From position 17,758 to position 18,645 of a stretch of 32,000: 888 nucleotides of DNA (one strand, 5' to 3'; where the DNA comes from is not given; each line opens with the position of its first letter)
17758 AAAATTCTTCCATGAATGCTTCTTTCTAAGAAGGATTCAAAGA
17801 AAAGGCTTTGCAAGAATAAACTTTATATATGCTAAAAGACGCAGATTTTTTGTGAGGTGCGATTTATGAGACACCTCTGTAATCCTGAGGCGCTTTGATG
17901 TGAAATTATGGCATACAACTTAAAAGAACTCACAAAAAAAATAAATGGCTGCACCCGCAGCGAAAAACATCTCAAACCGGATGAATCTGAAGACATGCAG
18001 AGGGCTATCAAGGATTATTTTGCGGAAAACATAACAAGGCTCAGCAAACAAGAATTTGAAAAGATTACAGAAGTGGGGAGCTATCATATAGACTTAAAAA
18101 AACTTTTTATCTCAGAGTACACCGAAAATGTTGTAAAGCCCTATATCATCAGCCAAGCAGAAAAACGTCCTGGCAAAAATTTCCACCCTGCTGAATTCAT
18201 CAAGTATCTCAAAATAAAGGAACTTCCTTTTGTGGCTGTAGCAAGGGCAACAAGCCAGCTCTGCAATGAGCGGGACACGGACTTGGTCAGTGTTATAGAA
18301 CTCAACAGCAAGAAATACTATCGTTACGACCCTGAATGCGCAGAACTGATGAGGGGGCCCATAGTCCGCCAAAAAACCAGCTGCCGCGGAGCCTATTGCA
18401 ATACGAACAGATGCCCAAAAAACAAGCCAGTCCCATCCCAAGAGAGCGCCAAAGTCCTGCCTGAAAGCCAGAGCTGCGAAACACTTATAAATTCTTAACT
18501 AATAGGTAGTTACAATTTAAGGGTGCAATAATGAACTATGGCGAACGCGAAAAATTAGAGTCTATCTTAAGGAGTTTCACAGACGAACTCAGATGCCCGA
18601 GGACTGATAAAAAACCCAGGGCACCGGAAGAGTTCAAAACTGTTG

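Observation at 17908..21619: Tandem expansion of four winged-helix proteins with a conserved C-terminal Y-Y-[RK]-x-D-P-x-C-A-E ... C-x4-C-x4-C-P tail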

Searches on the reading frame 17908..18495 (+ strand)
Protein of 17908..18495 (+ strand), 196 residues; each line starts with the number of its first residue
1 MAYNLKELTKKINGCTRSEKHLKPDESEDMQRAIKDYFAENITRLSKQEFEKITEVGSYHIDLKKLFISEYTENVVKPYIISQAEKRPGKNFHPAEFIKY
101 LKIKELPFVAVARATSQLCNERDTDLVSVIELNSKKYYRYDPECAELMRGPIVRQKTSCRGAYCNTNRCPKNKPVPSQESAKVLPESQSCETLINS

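Call 5: search_protein_families(library=pfam, proteins=[window:17908-18495:+], max_evalue=1)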
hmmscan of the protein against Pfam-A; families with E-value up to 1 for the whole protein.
window:17908-18495:+ (196 aa): 1 family
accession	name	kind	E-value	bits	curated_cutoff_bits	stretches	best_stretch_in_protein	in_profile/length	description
PF00070.33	Pyr_redox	-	0.089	13.8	22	1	1-58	14-71/82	Pyridine nucleotide-disulphide oxidoreductase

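Call 10: find_homologous_proteins(query=A2, max_evalue=0.01)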
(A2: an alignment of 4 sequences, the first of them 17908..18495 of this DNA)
Query A2 (4 sequences) (196 aa, profile of the alignment): 3 proteins with E <= 0.01 among 1695 candidates.
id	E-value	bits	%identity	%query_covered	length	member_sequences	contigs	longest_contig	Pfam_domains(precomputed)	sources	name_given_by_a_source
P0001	1.2e-83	298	100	100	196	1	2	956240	-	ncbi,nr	ncbi:MAG: hypothetical protein PHC66_02905 [Candidatus Nanoarchaeia archaeon]|nr:hypothetical protei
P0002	6.2e-34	135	30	43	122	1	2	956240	-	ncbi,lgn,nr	ncbi:MAG: hypothetical protein PHC66_02925 [Candidatus Nanoarchaeia archaeon]|nr:hypothetical protei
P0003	2.4e-26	111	31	40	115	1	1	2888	-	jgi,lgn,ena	-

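Call 12: find_encoding_contigs(protein=P0003, flank=5000)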
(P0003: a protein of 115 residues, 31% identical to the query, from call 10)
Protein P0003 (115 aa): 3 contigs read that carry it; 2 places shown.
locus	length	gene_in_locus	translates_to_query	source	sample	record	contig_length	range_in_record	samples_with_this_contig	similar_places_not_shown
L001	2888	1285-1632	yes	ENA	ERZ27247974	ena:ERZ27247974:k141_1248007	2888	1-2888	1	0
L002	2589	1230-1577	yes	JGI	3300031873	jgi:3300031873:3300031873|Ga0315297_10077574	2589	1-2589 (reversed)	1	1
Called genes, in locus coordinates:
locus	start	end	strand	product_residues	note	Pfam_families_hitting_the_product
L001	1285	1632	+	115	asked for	-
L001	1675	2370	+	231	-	-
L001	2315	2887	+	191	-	?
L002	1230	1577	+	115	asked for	-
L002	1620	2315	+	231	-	-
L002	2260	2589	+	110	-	?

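Call 18: search_protein_families(library=phrogs, proteins=[window:17908-18495:+], max_evalue=0.1)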
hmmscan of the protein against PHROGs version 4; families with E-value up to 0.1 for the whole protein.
window:17908-18495:+ (196 aa): 0 families

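Call 19: search_protein_families(library=ncbifam, proteins=[window:17908-18495:+], max_evalue=0.1)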
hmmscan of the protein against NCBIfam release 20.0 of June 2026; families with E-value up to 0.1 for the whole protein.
window:17908-18495:+ (196 aa): 1 family
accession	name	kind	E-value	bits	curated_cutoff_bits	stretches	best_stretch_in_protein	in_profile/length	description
NF041651.1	nodul_NodU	equivalog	0.075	11.8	1000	1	22-76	242-294/556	nodulation protein NodU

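Call 20: search_solved_structures(query=A3, max_evalue=10, show_alignments=2)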
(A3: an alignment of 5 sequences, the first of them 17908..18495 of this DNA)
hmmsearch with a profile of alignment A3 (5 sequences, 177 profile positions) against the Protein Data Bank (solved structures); distinct sequences matched with E-value up to 10: 2.
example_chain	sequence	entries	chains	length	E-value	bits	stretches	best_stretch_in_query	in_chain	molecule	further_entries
2e50_A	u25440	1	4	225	0.34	14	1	8-72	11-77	Protein SET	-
5ju7_A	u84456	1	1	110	0.88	12.7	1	75-120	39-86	Transcriptional activator CadC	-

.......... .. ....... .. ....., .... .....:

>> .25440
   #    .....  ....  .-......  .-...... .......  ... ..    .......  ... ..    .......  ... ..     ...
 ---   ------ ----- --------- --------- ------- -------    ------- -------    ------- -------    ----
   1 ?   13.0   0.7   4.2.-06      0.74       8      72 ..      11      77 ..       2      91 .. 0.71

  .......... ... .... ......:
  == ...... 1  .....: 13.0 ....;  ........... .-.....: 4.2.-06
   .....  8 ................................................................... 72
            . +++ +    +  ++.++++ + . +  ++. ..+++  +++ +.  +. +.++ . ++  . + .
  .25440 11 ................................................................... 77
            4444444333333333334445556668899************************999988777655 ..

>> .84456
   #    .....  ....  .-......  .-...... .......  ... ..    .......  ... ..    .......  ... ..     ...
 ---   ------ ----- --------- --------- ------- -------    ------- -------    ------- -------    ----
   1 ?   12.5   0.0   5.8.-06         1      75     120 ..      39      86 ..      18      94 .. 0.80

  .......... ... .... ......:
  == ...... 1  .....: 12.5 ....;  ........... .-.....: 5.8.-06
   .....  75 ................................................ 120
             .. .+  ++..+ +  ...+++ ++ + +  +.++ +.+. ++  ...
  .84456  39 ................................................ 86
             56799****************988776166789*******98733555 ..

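Call 27: search_protein_representatives(alignment_id=A3)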
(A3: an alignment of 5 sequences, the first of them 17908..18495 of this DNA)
Query: 5 sequences, 177 profile positions. Proteins with E-value up to 0.001 (for the whole library): 15; up to 1e-10: 8; up to 1e-30: 4. The best 15 are listed.
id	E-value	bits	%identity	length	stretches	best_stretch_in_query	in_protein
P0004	1.3e-75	269.5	-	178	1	1-177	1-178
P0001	6.1e-71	254.3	-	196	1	1-176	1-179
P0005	1.9e-44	168.0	-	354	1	4-174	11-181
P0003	6.5e-39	150.0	-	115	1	74-176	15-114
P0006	3.0e-18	82.7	-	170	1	35-170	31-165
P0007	1.5e-13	67.4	-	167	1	62-169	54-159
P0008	6.6e-13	65.3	-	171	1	62-171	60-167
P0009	1.1e-11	61.3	-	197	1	15-168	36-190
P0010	5.5e-10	55.8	-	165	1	30-168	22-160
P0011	8.0e-10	55.2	-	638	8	21-81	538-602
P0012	1.3e-08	51.2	-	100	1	73-168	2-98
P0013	1.9e-08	50.7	-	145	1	58-170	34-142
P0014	4.4e-08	49.5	-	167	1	35-170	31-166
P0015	1.4e-06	44.6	-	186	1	61-174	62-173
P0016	1.7e-04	37.9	-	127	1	58-163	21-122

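Call 29: predict_structure(alignment_id=A3)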
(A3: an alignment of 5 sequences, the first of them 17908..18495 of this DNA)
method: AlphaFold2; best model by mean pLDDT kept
length: 196 residues; sequences in the alignment: 5
mean_pLDDT: 72.9   pTM: 0.67
mean pLDDT of the five models: 72.9, 72.5, 70.3, 69.9, 67.6
residues with pLDDT >= 90: 36; 70-90: 98; 50-70: 20; < 50: 42
segments of 3 or more residues with pLDDT < 50: 153-162, 165-196
pLDDT, mean of each block of 10 residues (from residue 1): 76 70 83 89 85 83 90 91 89 87 82 90 83 75 80 45 46 36 32 32
secondary structure, 60 per line:
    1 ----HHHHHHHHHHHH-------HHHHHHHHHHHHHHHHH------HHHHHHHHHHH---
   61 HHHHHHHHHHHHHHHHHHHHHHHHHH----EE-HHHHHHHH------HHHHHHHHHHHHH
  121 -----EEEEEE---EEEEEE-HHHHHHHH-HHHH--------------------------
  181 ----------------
elements in order: H5-16 H24-40 H47-57 H61-86 H94-101 H108-120 E126-131 E135-140 H142-149 H151-154

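Call 31: find_homologous_proteins(query=A4, max_evalue=0.01)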
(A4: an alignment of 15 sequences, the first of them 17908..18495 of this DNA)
Query A4 (15 sequences) (196 aa, profile of the alignment): 3 proteins with E <= 0.01 among 1407 candidates.
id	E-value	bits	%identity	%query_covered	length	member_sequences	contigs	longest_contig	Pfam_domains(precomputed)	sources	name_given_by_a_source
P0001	4.0e-41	159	100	100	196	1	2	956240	-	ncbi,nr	ncbi:MAG: hypothetical protein PHC66_02905 [Candidatus Nanoarchaeia archaeon]|nr:hypothetical protei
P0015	2.2e-38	150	25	52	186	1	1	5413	-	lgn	-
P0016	1.9e-30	124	33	23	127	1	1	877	-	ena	-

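Call 34: fold_search(model_id=the predicted structure, library=pdb)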
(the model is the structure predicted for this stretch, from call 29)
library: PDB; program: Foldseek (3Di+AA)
matches with E <= 10: 492; with E <= 0.001: 0
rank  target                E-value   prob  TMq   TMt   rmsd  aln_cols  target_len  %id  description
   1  2xig_A                2.5e-01  0.96  0.28  0.37   9.2        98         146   14  The structure of the Helicobacter pylori ferric uptake regulator Fur reveals three functional metal binding sites (released 2011-01-19)
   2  5l0p                  3.9e-01  0.84  0.28  0.19  17.8       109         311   13  Symmetry-based assembly of a two-dimensional protein lattice (released 2017-03-29)
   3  2vug_A                4.6e-01  0.20  0.21  0.12  16.2       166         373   11  The structure of an archaeal homodimeric RNA ligase (released 2008-06-03)
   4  8ei1_D                5.1e-01  0.14  0.16  0.11  12.6       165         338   13  Crystal structure of the N-terminal domain of CUL4B in complex with H316, a Helicon Polypeptide (released 2023-10-25)
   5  2o03                  5.9e-01  0.97  0.27  0.40   2.6        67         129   12  Crystal structure of FurB from M. tuberculosis- a Zinc uptake regulator (released 2007-02-13)
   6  4i98_B                8.0e-01  0.66  0.26  0.30   8.9        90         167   16  Crystal structure of the complex between ScpA(residues 1-160)-ScpB(residues 1-183) (released 2013-01-30)
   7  4jeh_B                8.0e-01  0.13  0.18  0.16  18.7       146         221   12  Crystal Structure of Munc18a and Syntaxin1 lacking N-peptide complex (released 2013-07-17)
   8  4jeu_B                8.0e-01  0.12  0.18  0.16  18.6       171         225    9  Crystal Structure of Munc18a and Syntaxin1 with native N-terminus complex (released 2013-07-17)
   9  3woz_D                8.4e-01  0.20  0.26  0.23  14.3       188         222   12  Crystal structure of CLASP2 TOG domain (TOG3) (released 2015-05-27)
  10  5nbc_A                8.9e-01  0.98  0.29  0.43   2.0        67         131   18  Structure of Prokaryotic Transcription Factors (released 2018-05-16)
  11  6abt_A                8.9e-01  0.85  0.28  0.51   4.0        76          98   16  Crystal structure of transcription factor from Listeria monocytogenes (released 2019-06-05)
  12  7q4o_A                8.9e-01  0.14  0.18  0.07  12.9       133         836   19  Substrate-bound A-like U2 snRNP (released 2022-03-30)
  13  3c98_B                9.4e-01  0.12  0.18  0.15  18.9       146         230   14  Revised structure of the munc18a-syntaxin1 complex (released 2008-03-25)
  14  2xig_B                1.1e+00  0.63  0.27  0.34   8.7        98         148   18  The structure of the Helicobacter pylori ferric uptake regulator Fur reveals three functional metal binding sites (released 2011-01-19)
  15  5zi8_A                1.1e+00  0.51  0.28  0.47  11.8       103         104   16  Crystal structure of the PadR-family transcriptional regulator Rv3488 of Mycobacterium tuberculosis H37Rv in complex w (released 2018-10-17)
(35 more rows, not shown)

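Call 35: find_encoding_contigs(protein=P0015, flank=5000)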
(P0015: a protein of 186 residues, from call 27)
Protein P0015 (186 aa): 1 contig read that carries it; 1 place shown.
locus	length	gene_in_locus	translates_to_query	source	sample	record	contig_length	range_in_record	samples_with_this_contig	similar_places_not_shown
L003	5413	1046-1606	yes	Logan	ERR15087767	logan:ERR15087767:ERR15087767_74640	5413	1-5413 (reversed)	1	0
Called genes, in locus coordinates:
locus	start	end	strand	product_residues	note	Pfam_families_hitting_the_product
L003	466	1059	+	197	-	-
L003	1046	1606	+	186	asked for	-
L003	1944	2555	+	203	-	-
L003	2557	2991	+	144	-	-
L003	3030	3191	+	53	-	PF03911:Sec61_beta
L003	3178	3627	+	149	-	-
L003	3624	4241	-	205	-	PF02223:Thymidylate_kin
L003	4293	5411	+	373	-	?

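Call 39: find_related_loci(query=A3, collection=genome_contigs, flank=6000)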
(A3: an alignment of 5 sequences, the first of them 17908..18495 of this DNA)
Query A3 (196 aa) in genome_contigs; peptide patterns used: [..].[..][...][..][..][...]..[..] (x = any residue, [..] = any of these).
6 stretches matched a pattern, but none encodes a relative of the query by tblastn (E <= 1e-3).

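Call 40: find_related_loci(query=A3, collection=metagenome_contigs, flank=8000)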
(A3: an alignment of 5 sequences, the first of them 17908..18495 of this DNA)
Query A3 (196 aa) in metagenome_contigs; peptide patterns used: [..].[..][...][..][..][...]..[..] (x = any residue, [..] = any of these).
5 stretches matched a pattern; 1 encode a relative of the query (tblastn E <= 1e-3); 1 distinct loci.
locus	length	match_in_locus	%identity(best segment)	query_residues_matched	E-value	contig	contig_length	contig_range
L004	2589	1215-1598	29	66-196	3e-7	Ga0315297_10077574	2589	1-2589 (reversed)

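Call 41: find_encoding_contigs(protein=P0006, flank=6000, max_places=3)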
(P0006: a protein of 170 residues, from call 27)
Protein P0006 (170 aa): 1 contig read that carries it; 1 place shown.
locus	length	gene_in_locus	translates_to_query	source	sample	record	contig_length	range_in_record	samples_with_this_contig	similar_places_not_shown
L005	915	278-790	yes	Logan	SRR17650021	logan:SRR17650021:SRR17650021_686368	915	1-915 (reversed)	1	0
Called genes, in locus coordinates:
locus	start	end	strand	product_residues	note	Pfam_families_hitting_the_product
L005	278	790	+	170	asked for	-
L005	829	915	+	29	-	?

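Call 42: find_encoding_contigs(protein=P0005, flank=8000, max_places=3)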
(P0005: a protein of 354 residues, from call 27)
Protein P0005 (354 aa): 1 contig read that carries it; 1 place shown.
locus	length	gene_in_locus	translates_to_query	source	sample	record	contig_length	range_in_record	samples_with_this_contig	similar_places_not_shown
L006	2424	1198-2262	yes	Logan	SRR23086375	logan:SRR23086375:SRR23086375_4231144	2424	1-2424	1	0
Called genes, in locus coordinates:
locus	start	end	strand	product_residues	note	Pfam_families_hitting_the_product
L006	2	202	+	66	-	?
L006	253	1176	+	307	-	-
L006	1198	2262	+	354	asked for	-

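Call 43: find_encoding_contigs(protein=P0009, flank=6000, max_places=3)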
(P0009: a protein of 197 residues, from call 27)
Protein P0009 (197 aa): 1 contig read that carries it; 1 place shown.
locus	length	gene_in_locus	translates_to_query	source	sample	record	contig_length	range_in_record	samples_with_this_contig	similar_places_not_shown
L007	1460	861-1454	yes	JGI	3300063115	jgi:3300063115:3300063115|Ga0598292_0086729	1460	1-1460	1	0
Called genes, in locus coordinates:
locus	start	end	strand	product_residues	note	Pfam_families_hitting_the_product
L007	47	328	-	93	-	PF01035:DNA_binding_1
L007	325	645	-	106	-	-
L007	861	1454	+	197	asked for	-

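Call 44: find_encoding_contigs(protein=P0010, flank=6000, max_places=3)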
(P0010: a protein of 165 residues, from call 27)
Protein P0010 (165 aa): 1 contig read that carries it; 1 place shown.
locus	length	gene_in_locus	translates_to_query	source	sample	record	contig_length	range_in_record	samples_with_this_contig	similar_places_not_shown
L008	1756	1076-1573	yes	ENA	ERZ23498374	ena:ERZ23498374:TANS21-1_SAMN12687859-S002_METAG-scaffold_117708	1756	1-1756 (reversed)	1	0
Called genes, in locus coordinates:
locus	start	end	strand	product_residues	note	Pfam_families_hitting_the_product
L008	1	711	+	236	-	?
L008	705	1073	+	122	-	-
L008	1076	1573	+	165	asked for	-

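Call 45: find_encoding_contigs(protein=P0007, flank=6000, max_places=3)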
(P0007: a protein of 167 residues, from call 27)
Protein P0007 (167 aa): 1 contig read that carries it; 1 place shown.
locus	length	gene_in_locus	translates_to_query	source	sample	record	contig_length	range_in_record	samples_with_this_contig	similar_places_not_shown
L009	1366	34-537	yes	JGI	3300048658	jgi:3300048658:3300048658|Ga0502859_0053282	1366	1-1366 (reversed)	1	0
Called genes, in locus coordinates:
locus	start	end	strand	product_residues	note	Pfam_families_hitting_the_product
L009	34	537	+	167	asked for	-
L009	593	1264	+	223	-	-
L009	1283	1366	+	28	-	?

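Call 46: find_encoding_contigs(protein=P0014, flank=6000, max_places=3)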
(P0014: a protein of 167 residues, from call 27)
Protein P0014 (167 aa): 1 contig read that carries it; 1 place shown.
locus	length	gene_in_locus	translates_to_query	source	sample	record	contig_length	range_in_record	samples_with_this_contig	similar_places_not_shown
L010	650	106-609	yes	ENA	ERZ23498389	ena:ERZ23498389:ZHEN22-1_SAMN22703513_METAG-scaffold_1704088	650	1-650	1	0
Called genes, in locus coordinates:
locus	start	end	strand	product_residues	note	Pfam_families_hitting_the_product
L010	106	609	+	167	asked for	-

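Call 52: find_related_loci(query=A3, collection=viral_contigs, flank=6000)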
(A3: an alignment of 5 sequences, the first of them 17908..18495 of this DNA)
Query A3 (196 aa) in viral_contigs; peptide patterns used: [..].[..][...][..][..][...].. (x = any residue, [..] = any of these).
3 stretches matched a pattern, but none encodes a relative of the query by tblastn (E <= 1e-3).

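Call 54: search_protein_families(library=pfam, alignment_id=A4, max_evalue=5)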
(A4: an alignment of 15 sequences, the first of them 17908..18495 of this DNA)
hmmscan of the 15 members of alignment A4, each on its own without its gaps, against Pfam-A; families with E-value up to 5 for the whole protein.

A. member 1, window:17908-18495:+ (196 aa): 1 family
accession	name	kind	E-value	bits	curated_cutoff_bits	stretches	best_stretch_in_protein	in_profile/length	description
PF00070.33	Pyr_redox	-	0.089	13.8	22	1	1-58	14-71/82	Pyridine nucleotide-disulphide oxidoreductase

B. families by the number of members that match (of 15 scanned): 14 families
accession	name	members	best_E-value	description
PF00486.34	Trans_reg_C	2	0.01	Transcriptional regulatory protein, C terminal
PF00800.23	PDT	1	0.0086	Prephenate dehydratase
PF19236.4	ADAMTS_CR_3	1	0.019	ADAMTS cysteine-rich domain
PF16800.11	Endopep_inhib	1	0.035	IseA DL-endopeptidase inhibitor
PF22845.2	DUF3097_N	1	0.038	DUF3097, N-terminal domain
PF23942.1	DUF7277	1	0.038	Domain of unknown function (DUF7277)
PF13145.12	Rotamase_2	1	0.087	PPIC-type PPIASE domain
PF00070.33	Pyr_redox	1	0.089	Pyridine nucleotide-disulphide oxidoreductase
PF19980.4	DUF6416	1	0.098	Family of unknown function (DUF6416)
PF00912.28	Transgly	1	0.11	Transglycosylase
PF20927.3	Htt_C-HEAT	1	0.11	Huntingtin, C-terminal HEAT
PF07626.16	PSD3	1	0.18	Protein of unknown function (DUF1587)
PF20109.4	Trans_reg_dom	1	0.2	Proteobacterial transcriptional regulator-like domain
PF02186.21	TFIIE_beta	1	0.46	TFIIE beta subunit core domain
